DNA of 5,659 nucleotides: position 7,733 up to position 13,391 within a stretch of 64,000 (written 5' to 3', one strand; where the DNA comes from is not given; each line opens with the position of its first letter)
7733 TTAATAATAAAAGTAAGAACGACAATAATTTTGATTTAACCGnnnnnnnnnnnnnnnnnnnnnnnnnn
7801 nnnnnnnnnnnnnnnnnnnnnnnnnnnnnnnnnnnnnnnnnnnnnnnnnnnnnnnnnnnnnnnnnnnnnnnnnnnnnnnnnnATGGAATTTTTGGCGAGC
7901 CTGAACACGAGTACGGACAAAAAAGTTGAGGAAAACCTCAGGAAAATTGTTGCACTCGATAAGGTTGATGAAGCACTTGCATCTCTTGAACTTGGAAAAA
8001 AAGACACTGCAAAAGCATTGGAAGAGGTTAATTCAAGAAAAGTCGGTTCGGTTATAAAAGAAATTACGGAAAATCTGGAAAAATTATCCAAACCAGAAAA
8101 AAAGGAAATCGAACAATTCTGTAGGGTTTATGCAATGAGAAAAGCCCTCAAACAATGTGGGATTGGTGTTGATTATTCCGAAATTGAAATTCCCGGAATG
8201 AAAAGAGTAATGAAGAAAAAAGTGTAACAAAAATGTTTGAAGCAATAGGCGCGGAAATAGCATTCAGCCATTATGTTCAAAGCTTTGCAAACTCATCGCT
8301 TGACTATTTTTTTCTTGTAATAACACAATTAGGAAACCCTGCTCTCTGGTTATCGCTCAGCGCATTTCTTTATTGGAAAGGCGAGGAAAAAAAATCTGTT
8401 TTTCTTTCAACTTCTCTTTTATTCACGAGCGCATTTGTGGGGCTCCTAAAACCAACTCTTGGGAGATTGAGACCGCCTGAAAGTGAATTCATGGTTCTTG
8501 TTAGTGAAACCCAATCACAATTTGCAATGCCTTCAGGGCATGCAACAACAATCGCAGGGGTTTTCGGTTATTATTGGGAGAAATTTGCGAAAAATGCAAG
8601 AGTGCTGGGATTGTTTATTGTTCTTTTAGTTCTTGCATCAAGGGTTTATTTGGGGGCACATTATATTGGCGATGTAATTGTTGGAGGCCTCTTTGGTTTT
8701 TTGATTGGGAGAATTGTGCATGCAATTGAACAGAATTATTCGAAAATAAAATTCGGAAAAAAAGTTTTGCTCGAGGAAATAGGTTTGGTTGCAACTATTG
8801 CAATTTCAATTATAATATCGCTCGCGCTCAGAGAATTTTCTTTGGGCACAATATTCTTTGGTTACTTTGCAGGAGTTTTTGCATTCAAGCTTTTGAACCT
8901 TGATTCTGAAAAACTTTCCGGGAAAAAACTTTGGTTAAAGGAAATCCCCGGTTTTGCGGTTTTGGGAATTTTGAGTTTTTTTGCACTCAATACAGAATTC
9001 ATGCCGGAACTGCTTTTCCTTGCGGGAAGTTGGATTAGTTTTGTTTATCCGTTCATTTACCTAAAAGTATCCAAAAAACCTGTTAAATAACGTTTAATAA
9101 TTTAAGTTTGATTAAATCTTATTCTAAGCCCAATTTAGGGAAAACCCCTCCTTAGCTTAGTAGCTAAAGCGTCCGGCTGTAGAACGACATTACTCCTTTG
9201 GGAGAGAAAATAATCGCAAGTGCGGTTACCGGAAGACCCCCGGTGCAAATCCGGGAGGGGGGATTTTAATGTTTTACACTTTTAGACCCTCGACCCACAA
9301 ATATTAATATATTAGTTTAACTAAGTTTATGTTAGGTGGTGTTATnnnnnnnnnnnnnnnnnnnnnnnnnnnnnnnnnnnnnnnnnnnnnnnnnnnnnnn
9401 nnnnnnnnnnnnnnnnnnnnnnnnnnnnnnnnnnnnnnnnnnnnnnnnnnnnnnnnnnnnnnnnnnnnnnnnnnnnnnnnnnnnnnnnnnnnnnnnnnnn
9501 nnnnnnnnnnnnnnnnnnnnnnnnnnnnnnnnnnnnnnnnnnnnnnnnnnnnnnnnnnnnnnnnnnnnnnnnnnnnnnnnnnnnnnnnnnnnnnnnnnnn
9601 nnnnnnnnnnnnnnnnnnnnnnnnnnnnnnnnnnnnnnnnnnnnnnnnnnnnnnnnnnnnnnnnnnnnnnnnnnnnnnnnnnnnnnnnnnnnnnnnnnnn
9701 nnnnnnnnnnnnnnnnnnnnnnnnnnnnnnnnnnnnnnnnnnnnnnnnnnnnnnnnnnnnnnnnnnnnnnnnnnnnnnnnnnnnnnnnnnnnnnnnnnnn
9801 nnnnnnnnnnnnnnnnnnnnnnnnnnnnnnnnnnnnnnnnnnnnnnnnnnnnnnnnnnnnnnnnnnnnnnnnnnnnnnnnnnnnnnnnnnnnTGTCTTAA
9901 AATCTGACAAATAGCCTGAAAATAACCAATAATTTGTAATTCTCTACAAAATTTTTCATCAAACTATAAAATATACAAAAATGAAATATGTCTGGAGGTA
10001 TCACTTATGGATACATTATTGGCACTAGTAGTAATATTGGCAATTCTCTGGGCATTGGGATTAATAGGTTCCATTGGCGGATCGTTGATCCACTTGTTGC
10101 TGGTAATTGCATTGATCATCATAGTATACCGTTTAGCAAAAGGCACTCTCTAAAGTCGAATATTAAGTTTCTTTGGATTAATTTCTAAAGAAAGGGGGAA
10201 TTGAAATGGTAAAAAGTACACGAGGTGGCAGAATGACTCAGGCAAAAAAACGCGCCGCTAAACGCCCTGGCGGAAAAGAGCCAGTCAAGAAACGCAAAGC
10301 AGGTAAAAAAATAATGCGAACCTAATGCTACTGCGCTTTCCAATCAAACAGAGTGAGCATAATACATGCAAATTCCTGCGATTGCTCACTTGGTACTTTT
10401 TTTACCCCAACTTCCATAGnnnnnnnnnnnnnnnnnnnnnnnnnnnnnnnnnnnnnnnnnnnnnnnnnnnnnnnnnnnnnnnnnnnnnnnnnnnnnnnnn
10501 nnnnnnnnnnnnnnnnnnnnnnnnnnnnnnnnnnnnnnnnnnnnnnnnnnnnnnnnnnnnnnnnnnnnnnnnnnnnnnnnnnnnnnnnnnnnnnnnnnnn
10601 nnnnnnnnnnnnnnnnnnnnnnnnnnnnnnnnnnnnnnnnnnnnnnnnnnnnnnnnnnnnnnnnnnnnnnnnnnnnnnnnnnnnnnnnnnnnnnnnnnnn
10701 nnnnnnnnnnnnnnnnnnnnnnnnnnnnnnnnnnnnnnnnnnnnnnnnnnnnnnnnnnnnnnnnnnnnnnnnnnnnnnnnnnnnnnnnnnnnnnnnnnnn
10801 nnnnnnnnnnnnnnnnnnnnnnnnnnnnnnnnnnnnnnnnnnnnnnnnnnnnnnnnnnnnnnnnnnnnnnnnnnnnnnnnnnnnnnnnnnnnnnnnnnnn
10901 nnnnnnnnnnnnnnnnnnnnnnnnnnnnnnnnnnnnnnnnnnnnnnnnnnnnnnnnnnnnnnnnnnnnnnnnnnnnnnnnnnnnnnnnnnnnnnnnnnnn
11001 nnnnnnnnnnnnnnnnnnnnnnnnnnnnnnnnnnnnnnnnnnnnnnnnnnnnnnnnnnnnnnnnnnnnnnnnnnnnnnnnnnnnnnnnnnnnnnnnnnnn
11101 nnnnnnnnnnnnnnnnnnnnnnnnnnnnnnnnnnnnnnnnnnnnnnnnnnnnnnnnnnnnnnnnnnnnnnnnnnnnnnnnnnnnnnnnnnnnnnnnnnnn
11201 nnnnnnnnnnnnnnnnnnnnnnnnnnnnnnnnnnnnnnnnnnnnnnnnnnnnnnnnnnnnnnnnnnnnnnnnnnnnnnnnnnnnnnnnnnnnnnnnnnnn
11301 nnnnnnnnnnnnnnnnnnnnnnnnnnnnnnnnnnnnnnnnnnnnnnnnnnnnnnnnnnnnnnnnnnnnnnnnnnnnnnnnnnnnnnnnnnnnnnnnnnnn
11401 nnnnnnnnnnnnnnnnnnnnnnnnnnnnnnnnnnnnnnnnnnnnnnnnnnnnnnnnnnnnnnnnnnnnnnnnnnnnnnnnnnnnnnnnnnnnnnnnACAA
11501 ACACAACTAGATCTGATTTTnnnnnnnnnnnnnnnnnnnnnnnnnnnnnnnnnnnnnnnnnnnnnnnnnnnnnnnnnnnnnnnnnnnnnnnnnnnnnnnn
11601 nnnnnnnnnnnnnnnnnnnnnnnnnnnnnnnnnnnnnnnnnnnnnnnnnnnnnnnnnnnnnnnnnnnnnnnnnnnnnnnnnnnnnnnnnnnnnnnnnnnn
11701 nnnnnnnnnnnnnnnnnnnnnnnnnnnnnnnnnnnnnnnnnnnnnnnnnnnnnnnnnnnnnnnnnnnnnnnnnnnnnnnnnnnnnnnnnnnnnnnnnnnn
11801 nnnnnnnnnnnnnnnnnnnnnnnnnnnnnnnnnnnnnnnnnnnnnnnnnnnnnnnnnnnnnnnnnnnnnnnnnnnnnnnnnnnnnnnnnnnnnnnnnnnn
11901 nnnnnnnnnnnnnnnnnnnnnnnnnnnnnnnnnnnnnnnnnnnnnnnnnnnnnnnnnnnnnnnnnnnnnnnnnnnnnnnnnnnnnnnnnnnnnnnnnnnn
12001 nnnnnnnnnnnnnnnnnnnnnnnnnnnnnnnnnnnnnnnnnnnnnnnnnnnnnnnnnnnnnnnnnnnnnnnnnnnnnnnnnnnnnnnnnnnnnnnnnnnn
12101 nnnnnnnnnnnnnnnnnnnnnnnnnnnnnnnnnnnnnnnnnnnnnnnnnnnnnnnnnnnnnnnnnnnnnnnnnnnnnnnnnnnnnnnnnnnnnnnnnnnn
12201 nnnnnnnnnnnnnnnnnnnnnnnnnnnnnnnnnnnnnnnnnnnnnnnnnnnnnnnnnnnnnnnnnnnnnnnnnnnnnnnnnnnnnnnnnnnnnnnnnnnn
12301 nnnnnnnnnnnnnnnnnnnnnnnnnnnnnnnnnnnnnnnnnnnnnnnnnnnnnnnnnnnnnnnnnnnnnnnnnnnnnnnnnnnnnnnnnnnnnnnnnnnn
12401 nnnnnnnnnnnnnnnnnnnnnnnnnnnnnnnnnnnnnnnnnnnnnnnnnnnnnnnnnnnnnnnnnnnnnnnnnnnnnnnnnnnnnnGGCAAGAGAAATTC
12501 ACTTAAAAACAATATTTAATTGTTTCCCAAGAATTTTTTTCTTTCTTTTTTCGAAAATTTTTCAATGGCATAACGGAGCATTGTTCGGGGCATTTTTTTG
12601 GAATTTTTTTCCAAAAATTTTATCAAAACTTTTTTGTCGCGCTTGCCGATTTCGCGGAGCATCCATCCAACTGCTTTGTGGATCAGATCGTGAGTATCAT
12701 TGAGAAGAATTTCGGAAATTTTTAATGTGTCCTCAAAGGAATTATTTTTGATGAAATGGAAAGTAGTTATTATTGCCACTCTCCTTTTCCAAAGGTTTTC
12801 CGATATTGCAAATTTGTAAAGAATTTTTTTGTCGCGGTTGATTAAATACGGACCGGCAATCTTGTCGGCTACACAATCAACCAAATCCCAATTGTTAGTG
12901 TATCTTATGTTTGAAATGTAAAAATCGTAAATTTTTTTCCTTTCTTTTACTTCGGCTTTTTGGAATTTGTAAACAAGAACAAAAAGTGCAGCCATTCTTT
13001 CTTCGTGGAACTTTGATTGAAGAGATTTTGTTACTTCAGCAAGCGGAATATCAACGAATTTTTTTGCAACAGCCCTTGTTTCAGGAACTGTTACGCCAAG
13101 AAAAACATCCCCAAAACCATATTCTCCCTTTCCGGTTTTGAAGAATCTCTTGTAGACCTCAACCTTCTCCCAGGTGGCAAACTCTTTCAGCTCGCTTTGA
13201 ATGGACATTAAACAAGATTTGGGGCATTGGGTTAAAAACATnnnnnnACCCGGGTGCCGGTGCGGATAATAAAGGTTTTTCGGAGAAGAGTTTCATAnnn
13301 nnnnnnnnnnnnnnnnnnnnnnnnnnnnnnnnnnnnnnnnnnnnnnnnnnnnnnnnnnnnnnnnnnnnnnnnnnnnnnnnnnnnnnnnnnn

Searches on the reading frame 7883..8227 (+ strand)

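Call 54: search_protein_families(library=pfam, proteins=[window:7883-8227:+], max_evalue=0.01)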
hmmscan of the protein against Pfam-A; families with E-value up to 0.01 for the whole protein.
window:7883-8227:+ (114 aa): 1 family
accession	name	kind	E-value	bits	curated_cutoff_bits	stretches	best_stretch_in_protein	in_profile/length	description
PF07956.16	DUF1690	-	0.0098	16.8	29.7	0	11-92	35-117/139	Protein of Unknown function (DUF1690)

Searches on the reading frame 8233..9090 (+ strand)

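Call 53: search_protein_families(library=pfam, proteins=[window:8233-9090:+], max_evalue=0.01)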
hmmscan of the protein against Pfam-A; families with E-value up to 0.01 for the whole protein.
window:8233-9090:+ (285 aa): 3 families
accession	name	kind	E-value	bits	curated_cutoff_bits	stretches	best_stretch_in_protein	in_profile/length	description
PF01569.27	PAP2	-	2.6e-18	66.5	27.2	1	57-168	4-127/130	PAP2 superfamily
PF14378.12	PAP2_3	-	1e-08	35.7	27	1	93-157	121-186/190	PAP2 superfamily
PF14360.12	PAP2_C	-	0.0026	18.7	27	1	99-158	6-68/74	PAP2 superfamily C-terminal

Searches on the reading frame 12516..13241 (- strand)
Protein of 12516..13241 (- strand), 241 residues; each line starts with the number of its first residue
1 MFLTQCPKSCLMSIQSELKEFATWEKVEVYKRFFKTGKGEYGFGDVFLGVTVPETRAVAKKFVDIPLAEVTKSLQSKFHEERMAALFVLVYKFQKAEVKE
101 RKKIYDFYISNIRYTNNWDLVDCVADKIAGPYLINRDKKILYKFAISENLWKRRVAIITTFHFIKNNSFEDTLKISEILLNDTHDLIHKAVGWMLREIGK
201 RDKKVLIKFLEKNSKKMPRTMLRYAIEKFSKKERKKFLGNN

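Call 52: search_protein_families(library=pfam, proteins=[window:12516-13241:-], max_evalue=0.01)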
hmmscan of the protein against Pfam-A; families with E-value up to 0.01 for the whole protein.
window:12516-13241:- (241 aa): 1 family
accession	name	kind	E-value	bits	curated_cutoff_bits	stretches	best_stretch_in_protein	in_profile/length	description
PF08713.17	DNA_alkylation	-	7.1e-64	215.8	21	1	14-229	1-213/213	DNA alkylation repair enzyme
